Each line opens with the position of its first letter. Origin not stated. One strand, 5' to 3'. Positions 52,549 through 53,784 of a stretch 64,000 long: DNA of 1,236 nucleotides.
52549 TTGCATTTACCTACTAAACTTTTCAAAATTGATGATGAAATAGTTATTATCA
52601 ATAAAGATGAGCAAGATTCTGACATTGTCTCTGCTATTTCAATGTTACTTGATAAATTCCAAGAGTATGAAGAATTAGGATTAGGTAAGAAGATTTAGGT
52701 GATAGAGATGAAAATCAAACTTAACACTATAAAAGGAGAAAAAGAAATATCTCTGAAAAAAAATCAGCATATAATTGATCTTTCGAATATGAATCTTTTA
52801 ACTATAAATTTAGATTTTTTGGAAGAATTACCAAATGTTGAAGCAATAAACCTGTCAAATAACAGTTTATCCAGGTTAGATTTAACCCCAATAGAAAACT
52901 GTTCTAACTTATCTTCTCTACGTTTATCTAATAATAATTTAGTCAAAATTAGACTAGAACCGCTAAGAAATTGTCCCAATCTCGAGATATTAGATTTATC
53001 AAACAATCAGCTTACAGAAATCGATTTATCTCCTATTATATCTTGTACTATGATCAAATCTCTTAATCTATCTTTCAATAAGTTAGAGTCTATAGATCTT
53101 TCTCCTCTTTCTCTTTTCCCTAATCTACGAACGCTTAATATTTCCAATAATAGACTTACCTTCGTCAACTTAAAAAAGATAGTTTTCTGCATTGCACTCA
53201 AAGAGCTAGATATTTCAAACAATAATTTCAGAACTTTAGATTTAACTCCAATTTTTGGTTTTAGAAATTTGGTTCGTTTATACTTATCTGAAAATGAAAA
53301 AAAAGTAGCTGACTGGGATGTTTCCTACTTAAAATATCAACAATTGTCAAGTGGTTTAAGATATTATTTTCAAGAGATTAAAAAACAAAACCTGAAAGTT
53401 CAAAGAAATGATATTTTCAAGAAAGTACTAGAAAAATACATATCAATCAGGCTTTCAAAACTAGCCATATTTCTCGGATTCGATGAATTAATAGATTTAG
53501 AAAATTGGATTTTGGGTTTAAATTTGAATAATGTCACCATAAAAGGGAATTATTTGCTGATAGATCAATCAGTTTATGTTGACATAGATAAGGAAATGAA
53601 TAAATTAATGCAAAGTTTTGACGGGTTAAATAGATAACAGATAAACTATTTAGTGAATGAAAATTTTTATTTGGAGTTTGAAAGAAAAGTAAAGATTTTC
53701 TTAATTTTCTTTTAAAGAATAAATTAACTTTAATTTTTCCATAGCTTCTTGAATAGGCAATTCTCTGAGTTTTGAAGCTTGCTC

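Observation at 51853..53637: Adjacent unknown protein and LRR protein share a novel C-terminal module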

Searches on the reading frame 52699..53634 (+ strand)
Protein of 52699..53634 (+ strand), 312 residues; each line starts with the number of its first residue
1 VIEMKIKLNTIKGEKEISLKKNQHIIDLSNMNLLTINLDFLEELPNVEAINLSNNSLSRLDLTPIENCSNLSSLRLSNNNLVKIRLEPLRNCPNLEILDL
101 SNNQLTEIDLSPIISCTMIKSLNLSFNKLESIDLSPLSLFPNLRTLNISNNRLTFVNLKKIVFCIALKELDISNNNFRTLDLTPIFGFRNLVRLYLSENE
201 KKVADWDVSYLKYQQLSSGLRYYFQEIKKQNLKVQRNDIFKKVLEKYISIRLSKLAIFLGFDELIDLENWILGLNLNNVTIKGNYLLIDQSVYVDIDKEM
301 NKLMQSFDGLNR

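Call 4: search_protein_families(library=pfam, proteins=[window:52699-53634:+], max_evalue=0.1)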
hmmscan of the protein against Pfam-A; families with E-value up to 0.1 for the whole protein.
window:52699-53634:+ (312 aa): 9 families
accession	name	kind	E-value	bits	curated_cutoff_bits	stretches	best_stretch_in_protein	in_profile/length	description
PF13855.12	LRR_8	-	3.3e-23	81.6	27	4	69-129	1-61/61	Leucine rich repeat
PF12799.13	LRR_4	-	1.6e-19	69.9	27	4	70-110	2-42/44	Leucine Rich repeats (2 copies)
PF00560.39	LRR_1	-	2.9e-10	38.7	20.6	1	94-113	1-20/23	Leucine Rich Repeat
PF14580.12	LRR_9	-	5.1e-06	26.6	30.5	2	46-127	43-123/175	Leucine-rich repeat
PF23952.1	LRR_EndoS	-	0.00018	22.2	27.9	0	51-151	29-116/116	Endo-beta-N-acetylglucosaminidase EndoS LRR domain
PF23286.1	LRR_13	-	0.00023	21.4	30.1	0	45-133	105-190/210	Disease resistance protein RPS4B-like, leucine-rich repeats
PF13516.12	LRR_6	-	0.00031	21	23.4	0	91-106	1-16/24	Leucine Rich repeat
PF24048.1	LRR_NXF1-5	-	0.00031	20.8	30.5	1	90-131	51-94/142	NXF1/2/3/5 leucine-rich repeat domain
PF24758.1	LRR_At5g56370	-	0.052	13.6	27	0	98-180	16-103/227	FBD-associated F-box protein At5g56370, LRR repeats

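Call 64: search_protein_families(library=padloc, proteins=[window:52708-53634:+], max_evalue=0.01)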
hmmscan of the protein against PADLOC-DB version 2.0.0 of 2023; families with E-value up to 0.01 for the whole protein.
window:52708-53634:+ (309 aa): 0 families

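Call 65: search_protein_families(library=ncbifam, proteins=[window:52708-53634:+], max_evalue=0.01)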
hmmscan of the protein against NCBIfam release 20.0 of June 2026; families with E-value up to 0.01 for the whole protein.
window:52708-53634:+ (309 aa): 6 families
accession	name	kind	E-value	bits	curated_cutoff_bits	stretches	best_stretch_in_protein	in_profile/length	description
NF047464.1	FibnectbindLIC11051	equivalog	9.8e-11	40.8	1000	1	11-197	343-522/685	LIC_11051 family fibronectin-binding protein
NF033189.1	internalin_A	exception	3.4e-10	38.9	1600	1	24-176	79-220/799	class 1 internalin InlA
NF033190.2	inl_like_NEAT_1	exception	1.3e-09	36.9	1275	1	34-153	233-344/754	NEAT domain-containing leucine-rich repeat protein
NF033187.0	internalin_J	exception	1.1e-06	27.2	1700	1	41-209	92-242/846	class 1 internalin InlJ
NF033188.1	internalin_H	exception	1.4e-06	27.3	1050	1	29-112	174-250/548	InlH/InlC2 family class 1 internalin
NF033186.1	internalin_K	exception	0.0019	16.7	1100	1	23-146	77-195/604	class 1 internalin InlK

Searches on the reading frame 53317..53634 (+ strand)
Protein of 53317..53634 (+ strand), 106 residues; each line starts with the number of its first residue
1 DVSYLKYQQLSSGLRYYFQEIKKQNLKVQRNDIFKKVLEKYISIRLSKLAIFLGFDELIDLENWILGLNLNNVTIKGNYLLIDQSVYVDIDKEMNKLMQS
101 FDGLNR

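Call 10: find_homologous_proteins(query=window:53317-53634:+, max_evalue=1)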
Query seq(106 aa) (106 aa): 1 proteins with E <= 1 among 6 candidates.
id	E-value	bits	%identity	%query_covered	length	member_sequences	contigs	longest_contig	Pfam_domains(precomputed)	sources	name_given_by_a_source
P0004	3.0e-31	126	100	59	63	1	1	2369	-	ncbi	ncbi:MAG: hypothetical protein ACTSSL_13485, partial [Candidatus Heimdallarchaeaceae archaeon]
